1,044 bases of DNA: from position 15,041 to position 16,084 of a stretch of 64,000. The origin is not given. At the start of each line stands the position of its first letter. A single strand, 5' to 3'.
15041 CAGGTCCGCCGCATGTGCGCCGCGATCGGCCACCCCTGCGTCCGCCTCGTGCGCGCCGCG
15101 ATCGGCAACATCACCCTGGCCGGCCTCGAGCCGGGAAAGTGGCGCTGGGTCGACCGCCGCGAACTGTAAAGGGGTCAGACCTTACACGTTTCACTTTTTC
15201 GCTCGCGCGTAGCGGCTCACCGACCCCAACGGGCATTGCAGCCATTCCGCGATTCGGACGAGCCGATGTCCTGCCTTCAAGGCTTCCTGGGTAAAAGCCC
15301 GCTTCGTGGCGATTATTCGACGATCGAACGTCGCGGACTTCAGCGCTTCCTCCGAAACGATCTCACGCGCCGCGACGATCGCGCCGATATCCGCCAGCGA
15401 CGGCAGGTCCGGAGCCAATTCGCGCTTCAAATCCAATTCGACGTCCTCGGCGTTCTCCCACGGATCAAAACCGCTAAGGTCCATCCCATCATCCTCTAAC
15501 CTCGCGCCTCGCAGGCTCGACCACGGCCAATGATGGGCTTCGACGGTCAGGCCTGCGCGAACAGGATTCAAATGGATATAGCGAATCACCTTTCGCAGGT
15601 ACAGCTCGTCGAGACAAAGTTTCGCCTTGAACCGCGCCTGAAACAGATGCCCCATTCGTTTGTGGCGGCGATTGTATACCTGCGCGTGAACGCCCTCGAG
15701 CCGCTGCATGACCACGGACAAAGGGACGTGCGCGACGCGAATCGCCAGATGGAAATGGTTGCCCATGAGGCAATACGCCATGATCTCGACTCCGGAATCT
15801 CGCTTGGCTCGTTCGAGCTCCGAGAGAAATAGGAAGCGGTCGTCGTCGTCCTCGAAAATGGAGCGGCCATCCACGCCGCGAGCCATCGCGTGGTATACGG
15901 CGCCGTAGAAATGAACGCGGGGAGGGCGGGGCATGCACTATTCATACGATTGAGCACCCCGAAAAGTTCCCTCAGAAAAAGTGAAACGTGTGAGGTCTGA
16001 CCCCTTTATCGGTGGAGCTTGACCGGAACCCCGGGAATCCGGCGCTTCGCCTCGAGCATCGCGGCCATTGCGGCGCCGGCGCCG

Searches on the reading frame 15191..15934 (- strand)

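Call 5: search_protein_families(library=pfam, proteins=[window:15191-15934:-], max_evalue=0.01)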
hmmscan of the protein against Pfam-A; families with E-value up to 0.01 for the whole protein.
window:15191-15934:- (247 aa): 1 family
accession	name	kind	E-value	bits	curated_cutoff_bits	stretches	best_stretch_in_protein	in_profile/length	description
PF01797.21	Y1_Tnp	-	9.3e-12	45.6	23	1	10-121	3-119/121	Transposase IS200 like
